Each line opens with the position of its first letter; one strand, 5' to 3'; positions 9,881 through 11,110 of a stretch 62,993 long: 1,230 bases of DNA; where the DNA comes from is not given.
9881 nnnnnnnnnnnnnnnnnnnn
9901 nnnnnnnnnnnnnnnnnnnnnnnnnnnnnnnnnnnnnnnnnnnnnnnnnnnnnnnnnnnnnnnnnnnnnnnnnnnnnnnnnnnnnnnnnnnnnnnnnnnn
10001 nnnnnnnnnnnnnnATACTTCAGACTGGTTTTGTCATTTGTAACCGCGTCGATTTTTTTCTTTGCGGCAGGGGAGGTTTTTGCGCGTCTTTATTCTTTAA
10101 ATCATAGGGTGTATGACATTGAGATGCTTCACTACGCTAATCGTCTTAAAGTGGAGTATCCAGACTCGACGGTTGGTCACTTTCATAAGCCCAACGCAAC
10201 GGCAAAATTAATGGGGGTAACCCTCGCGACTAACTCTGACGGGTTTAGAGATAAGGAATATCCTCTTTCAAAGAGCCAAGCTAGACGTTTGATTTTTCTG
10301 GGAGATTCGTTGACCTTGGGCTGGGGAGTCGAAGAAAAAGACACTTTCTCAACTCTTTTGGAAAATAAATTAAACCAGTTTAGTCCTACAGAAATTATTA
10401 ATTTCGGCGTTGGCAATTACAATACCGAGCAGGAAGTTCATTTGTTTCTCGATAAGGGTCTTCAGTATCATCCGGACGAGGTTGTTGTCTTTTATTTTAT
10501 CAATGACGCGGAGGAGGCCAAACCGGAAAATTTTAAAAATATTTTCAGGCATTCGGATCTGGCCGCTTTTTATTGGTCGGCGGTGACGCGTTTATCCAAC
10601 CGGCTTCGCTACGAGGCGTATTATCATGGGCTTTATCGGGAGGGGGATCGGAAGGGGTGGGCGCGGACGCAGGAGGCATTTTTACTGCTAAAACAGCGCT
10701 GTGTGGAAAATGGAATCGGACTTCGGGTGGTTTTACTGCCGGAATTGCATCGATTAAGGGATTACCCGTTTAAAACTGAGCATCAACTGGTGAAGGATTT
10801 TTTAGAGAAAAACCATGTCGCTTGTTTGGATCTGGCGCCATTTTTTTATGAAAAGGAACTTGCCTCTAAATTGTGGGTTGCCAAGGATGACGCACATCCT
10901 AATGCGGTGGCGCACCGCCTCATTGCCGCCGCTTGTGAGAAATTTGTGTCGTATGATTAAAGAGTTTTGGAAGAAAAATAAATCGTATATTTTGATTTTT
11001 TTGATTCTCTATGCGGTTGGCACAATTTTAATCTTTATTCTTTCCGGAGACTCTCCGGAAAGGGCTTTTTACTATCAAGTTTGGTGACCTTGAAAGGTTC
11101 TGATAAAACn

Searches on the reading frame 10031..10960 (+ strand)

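Call 7: search_protein_families(library=ncbifam, proteins=[window:10031-10960:+], max_evalue=0.01)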
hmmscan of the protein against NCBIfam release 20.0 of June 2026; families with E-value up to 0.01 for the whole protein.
window:10031-10960:+ (309 aa): 3 families
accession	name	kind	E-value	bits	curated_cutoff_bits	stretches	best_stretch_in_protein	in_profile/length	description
NF047474.1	GDSL_LA_2486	hypoth_equivalog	1.9e-13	50.3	300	1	2-304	2-323/326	LA_2486 family SGNH/GDSL-type esterase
NF047475.1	GDSL_LA_2490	hypoth_equivalog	1.7e-08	34.2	325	1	64-146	64-144/431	LA_2490 family SGNH/GDSL-type esterase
NF007819.1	PRK10528.1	equivalog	2.6e-06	27.3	270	0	84-160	28-105/210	multifunctional acyl-CoA thioesterase I/protease I/lysophospholipase L1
